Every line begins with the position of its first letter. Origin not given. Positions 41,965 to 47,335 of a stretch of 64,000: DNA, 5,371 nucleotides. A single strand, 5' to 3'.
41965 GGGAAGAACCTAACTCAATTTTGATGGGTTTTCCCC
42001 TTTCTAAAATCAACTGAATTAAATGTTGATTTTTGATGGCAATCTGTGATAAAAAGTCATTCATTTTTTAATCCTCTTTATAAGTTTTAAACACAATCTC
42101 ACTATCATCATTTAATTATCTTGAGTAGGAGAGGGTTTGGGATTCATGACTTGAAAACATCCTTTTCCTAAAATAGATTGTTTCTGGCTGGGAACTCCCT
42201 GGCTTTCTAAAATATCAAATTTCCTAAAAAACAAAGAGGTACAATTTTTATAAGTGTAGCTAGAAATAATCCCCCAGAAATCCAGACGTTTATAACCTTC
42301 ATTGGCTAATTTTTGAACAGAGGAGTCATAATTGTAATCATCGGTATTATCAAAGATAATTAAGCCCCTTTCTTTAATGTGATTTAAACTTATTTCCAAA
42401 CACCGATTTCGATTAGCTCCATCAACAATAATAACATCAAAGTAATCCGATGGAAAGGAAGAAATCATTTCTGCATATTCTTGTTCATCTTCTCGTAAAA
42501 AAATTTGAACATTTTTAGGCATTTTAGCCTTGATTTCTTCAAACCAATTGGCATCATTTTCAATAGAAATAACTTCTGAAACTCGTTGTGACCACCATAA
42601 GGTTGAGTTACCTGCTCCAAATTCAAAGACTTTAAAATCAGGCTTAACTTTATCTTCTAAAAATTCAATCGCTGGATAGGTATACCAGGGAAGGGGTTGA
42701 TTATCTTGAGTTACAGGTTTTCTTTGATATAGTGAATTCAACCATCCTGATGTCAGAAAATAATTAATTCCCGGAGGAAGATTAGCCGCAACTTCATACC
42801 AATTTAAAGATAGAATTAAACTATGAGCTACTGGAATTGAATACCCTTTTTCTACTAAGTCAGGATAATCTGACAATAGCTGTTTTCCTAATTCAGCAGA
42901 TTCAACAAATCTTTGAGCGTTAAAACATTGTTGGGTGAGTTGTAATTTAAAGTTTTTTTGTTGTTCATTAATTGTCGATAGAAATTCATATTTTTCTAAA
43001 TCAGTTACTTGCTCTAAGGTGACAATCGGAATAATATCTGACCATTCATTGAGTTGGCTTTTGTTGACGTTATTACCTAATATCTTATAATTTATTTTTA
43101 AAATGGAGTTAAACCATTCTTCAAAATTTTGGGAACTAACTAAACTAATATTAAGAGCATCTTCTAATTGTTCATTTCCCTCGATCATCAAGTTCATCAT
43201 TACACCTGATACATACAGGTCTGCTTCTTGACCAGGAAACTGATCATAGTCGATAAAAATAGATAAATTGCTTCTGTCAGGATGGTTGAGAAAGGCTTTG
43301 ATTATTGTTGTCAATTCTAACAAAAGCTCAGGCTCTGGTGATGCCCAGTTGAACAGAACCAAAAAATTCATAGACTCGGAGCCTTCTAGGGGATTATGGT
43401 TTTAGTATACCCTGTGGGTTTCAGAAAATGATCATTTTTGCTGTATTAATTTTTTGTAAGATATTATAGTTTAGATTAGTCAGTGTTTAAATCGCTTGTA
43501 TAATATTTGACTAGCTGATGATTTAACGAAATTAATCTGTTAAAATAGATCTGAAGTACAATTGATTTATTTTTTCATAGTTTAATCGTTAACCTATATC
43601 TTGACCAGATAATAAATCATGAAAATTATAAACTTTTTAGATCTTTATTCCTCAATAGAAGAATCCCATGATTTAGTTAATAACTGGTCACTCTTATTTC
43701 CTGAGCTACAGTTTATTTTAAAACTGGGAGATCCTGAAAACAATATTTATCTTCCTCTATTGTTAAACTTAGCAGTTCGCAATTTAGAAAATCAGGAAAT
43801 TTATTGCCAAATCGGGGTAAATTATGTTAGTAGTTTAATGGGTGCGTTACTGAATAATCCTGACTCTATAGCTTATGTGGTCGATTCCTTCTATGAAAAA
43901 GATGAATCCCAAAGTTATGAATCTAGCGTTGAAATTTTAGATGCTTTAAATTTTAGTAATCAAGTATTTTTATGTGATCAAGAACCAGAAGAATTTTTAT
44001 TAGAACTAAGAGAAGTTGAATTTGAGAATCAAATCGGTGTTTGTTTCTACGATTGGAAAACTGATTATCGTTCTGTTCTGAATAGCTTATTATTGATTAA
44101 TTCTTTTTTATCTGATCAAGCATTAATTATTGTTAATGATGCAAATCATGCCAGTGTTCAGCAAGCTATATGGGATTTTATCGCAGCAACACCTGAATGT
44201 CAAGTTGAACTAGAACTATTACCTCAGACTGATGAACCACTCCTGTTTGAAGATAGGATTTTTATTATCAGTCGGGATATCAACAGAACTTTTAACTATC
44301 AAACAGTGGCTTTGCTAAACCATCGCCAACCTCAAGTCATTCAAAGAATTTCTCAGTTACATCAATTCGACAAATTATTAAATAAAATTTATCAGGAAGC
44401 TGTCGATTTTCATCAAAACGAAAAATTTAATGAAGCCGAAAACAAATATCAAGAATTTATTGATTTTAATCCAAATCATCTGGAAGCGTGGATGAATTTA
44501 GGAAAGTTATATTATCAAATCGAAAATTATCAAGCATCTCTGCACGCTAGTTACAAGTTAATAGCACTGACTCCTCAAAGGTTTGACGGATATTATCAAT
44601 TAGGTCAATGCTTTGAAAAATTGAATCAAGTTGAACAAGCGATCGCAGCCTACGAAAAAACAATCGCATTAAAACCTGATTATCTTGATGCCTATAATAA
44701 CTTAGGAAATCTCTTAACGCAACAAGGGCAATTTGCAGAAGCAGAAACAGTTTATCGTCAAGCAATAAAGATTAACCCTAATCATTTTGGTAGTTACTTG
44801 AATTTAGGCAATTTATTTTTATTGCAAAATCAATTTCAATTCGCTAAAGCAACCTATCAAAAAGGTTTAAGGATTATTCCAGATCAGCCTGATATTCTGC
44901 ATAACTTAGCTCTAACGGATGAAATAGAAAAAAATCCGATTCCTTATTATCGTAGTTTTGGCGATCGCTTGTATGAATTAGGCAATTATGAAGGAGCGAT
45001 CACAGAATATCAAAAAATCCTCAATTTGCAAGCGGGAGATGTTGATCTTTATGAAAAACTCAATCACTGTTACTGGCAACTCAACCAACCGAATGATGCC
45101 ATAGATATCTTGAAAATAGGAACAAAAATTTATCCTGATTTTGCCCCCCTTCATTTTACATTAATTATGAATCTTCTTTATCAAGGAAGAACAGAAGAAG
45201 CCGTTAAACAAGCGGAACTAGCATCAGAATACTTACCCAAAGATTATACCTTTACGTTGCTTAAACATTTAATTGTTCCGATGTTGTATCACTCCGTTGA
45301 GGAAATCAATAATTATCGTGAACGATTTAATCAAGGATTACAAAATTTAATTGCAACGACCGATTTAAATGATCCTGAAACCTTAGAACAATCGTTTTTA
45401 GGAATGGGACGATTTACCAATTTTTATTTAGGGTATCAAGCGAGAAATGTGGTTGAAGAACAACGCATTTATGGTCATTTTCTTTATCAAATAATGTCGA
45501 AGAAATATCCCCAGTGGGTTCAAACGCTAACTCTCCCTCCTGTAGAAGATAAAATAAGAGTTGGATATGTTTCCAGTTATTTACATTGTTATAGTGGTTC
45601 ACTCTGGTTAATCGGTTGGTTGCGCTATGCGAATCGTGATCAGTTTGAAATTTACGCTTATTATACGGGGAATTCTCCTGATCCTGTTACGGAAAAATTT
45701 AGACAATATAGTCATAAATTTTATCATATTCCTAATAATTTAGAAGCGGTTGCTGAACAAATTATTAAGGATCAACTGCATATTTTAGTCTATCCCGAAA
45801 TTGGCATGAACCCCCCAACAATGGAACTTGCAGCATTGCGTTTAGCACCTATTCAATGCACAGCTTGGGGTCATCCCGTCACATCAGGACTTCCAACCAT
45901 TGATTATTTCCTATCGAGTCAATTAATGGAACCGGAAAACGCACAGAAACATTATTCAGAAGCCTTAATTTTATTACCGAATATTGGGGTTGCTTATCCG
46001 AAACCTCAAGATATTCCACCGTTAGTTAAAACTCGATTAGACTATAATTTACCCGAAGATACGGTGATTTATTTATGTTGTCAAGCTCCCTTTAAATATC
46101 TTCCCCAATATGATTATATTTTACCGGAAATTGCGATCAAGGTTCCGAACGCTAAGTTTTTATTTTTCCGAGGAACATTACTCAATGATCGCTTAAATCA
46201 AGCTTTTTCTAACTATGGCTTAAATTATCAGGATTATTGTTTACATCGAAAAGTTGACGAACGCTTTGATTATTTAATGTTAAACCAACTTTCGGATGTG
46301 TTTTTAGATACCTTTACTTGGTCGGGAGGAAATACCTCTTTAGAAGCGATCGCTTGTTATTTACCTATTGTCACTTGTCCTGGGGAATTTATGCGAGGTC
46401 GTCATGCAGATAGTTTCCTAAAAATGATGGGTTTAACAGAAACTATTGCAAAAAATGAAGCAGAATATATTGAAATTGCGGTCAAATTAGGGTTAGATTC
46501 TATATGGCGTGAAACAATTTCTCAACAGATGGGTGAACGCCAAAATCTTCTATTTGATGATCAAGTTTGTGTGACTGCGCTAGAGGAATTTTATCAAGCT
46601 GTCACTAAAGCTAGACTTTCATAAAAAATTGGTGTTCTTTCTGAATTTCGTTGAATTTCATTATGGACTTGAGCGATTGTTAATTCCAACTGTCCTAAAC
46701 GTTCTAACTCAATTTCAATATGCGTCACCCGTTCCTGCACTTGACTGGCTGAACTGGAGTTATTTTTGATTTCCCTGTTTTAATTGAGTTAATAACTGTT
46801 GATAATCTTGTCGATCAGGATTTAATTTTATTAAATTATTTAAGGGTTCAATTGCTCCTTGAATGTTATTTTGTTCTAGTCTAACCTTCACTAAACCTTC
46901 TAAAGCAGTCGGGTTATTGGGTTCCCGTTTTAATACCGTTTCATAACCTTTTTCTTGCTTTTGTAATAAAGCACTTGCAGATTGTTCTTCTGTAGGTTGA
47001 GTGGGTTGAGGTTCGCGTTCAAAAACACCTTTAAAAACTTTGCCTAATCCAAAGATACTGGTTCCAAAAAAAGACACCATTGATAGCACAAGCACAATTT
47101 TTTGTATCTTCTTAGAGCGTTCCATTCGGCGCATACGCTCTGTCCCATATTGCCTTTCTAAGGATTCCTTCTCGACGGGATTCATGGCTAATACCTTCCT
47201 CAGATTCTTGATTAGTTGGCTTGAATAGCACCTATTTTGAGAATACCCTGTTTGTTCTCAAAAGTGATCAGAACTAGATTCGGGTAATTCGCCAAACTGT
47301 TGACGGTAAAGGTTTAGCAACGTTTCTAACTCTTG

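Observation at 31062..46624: Pilin-linked glycosylation and O-methylation island: pilA flanked by two TPR-GT41 (OGT-like) enzymes, a GT4 protein, and a 1383-aa enzyme with four methyltransferase domains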

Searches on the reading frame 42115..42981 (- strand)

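Call 22: search_protein_families(library=pfam, proteins=[window:42115-42981:-], max_evalue=5)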
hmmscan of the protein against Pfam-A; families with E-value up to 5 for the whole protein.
window:42115-42981:- (289 aa): 3 families
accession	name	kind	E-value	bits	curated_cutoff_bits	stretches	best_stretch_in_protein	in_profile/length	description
PF13578.12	Methyltransf_24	-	3.1e-05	25.2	26.3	1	120-213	2-105/105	Methyltransferase domain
PF08241.18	Methyltransf_11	-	0.055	14.5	21.2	1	122-186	6-66/95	Methyltransferase domain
PF01596.23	Methyltransf_3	-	0.23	11.2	22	1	151-213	91-155/204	O-methyltransferase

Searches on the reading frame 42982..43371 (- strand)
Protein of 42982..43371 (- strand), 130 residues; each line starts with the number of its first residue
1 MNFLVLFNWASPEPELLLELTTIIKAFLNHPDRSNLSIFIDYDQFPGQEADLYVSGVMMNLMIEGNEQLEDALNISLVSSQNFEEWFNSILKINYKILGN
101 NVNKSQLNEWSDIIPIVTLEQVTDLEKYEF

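Call 22: search_protein_families(library=pfam, proteins=[window:42982-43371:-], max_evalue=5)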
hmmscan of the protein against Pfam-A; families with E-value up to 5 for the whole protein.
window:42982-43371:- (130 aa): 1 family
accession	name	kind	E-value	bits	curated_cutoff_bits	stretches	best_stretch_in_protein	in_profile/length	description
PF17737.7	Ig_C19orf38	-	0.0096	16.7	23.2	1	43-116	21-89/91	Ig domain in C19orf38 (HIDE1)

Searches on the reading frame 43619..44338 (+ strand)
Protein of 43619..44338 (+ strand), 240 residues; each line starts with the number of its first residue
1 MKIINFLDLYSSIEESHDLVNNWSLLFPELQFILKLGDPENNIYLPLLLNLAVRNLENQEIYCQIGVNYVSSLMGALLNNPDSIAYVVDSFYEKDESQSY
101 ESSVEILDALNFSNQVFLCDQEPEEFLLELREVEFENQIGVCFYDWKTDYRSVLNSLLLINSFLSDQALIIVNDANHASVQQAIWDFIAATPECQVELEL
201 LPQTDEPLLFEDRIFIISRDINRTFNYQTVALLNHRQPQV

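Call 22: search_protein_families(library=pfam, proteins=[window:43619-44338:+], max_evalue=5)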
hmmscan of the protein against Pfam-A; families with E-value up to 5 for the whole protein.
window:43619-44338:+ (240 aa): 1 family
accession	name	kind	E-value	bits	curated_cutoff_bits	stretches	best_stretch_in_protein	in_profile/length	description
PF13578.12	Methyltransf_24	-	0.0052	18.1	26.3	1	84-174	25-104/105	Methyltransferase domain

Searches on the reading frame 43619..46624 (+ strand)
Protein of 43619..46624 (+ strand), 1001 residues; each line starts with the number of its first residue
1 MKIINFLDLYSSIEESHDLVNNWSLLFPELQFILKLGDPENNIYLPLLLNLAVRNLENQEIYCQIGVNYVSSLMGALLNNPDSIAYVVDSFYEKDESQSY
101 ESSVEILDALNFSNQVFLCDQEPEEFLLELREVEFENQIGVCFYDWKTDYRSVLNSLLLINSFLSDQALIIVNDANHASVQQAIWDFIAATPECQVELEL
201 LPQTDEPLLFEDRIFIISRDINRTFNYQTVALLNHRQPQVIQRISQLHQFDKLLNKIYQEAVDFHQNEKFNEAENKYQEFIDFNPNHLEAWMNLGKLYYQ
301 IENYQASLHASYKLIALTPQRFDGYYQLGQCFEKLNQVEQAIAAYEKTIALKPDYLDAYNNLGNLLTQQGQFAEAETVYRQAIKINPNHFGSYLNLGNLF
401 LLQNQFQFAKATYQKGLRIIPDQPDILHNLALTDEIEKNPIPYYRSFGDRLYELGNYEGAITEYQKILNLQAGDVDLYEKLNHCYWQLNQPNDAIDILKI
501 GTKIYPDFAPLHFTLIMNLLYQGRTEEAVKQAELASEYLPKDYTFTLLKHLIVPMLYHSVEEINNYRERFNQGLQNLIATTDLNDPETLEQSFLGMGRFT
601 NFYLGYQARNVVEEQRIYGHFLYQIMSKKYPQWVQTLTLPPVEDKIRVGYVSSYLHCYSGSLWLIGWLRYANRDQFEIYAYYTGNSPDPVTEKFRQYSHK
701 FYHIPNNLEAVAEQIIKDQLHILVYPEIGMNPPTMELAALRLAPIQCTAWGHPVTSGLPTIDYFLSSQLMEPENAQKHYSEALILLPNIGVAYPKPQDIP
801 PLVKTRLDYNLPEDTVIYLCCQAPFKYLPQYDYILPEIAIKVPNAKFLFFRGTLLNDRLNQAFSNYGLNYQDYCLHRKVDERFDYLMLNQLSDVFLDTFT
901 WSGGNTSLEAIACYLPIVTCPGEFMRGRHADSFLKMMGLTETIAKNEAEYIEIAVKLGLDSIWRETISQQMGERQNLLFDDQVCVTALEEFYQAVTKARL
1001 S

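Call 4: search_protein_families(library=pfam, proteins=[window:43619-46624:+], max_evalue=0.01)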
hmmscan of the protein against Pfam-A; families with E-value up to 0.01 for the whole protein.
window:43619-46624:+ (1001 aa): 23 families
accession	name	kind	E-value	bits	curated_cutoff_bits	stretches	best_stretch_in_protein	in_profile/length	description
PF13844.12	Glyco_transf_41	-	7.4e-35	120.6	25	2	802-973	355-526/543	Glycosyl transferase family 41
PF13414.12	TPR_11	-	7.6e-33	112.4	26.8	5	363-403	1-41/42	TPR repeat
PF07719.23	TPR_2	-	1.2e-30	103.5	27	2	357-389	2-34/34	Tetratricopeptide repeat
PF00515.34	TPR_1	-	2.1e-30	103.7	27.8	3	357-389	2-34/34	Tetratricopeptide repeat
PF14559.12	TPR_19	-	2.4e-24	85.9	25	3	366-426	1-61/68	Tetratricopeptide repeat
PF13181.12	TPR_8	-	1.1e-23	81.7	25.7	2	357-389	2-34/34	Tetratricopeptide repeat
PF13432.12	TPR_16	-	4.2e-23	81.9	32.7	3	326-388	1-63/65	Tetratricopeptide repeat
PF13428.12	TPR_14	-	7.8e-23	79.1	23.5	2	357-398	2-43/44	Tetratricopeptide repeat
PF13431.12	TPR_17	-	8.1e-23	79.2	24.4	2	344-376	1-33/34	Tetratricopeptide repeat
PF13424.12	TPR_12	-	7.8e-17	61.7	30.1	2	356-419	3-74/77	Tetratricopeptide repeat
PF13371.12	TPR_9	-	1e-12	48.3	35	1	302-358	9-65/73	Tetratricopeptide repeat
PF13176.12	TPR_7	-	1.9e-12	46.6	27.9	1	358-386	1-31/36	Tetratricopeptide repeat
PF23914.1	TPR_CcmH_CycH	-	1.9e-11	44.5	42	1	319-423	47-154/158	Cytochrome c-type biogenesis protein H TPR domain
PF13374.12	TPR_10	-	3.4e-09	36.8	27.5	1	356-385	2-31/42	Tetratricopeptide repeat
PF13174.12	TPR_6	-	7.1e-08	33.1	26.3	1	324-351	2-29/33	Tetratricopeptide repeat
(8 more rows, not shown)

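Call 20: search_protein_families(library=ncbifam, proteins=[window:43619-46624:+], max_evalue=0.001)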
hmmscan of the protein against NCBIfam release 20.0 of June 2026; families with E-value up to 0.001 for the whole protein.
window:43619-46624:+ (1001 aa): 26 families (the best 25 are shown)
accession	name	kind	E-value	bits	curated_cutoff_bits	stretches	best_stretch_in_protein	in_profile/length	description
NF040959.1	MamA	equivalog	1.8e-23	83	200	2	254-375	71-192/204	magnetosome protein MamA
TIGR02917.1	PEP_TPR_lipo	equivalog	8.9e-22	76.8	312.2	1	266-531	511-792/899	XrtA/PEP-CTERM system TPR-repeat protein PrsT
TIGR02552.1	LcrH_SycD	equivalog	1.3e-19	70.3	104.8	1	245-353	8-117/136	SycD/LcrH family type III secretion system chaperone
TIGR02521.1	type_IV_pilW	equivalog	2.5e-16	59.9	154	1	289-432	32-177/234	type IV pilus biogenesis/stability protein PilW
NF033920.0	C39_PA2778_fam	equivalog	2.8e-16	59.7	150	2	256-353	158-255/255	PA2778 family cysteine peptidase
NF033762.1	social_mot_Tgl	equivalog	3.6e-12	46.2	225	1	325-417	34-127/252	social motility TPR repeat lipoprotein Tgl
NF047507.1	TPR_BatC_Lepto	exception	3.9e-12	46.1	175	1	259-362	29-136/214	TPR repeat-containing protein BatC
NF049992.1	NGTferase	equivalog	9.1e-12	44.3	1000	1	690-961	307-574/614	UDP-glucose:protein N-beta-glucosyltransferase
TIGR04510.1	mod_pep_cyc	subfamily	5.9e-09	35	400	1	256-415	400-561/814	putative peptide modification system cyclase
TIGR02795.1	tol_pal_ybgF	equivalog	1.1e-08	35.6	90.1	1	256-350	4-104/119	tol-pal system protein YbgF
TIGR00990.1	3a0801s09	subfamily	1.3e-07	30.6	757.25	1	257-427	297-470/615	mitochondrial import receptor subunit TOM70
NF033758.1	gliding_GltE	equivalog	4.8e-07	29.1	225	1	313-432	208-332/411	adventurous gliding motility TPR repeat lipoprotein GltE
NF052415.1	T3SS_chap_SctY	equivalog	5.7e-07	30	70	0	476-534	7-65/106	type III secretion apparatus assembly chaperone SctY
NF052230.1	T9SS_PorE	exception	1e-06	27.4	600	1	325-389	60-124/648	PorE family type IX secretion system protein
TIGR00540.1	TPR_hemY_coli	hypoth_equivalog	1.4e-06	27.3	142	1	341-416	311-385/385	heme biosynthesis-associated TPR protein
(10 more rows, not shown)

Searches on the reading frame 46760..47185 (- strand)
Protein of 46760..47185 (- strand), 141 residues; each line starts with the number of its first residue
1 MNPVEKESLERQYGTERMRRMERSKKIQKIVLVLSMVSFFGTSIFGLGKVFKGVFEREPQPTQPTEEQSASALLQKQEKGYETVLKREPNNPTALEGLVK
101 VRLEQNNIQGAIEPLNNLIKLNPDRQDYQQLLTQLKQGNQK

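Call 8: search_protein_families(library=pfam, proteins=[window:46760-47185:-], max_evalue=0.0001)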
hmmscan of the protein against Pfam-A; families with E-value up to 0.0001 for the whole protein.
window:46760-47185:- (141 aa): 1 family
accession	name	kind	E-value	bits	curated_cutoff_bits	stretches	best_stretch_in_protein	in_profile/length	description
PF14559.12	TPR_19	-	2e-07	31.6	25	1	81-135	14-68/68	Tetratricopeptide repeat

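Call 20: search_protein_families(library=ncbifam, proteins=[window:46760-47185:-], max_evalue=0.001)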
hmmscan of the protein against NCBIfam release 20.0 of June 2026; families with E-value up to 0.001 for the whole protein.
window:46760-47185:- (141 aa): 2 families
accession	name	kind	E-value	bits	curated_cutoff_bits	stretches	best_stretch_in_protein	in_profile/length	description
TIGR02917.1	PEP_TPR_lipo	equivalog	0.00017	19.6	312.2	1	76-136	619-679/899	XrtA/PEP-CTERM system TPR-repeat protein PrsT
TIGR03939.1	PGA_TPR_OMP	equivalog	0.00032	19.1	366.65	1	78-133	106-161/800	poly-beta-1,6 N-acetyl-D-glucosamine export porin PgaA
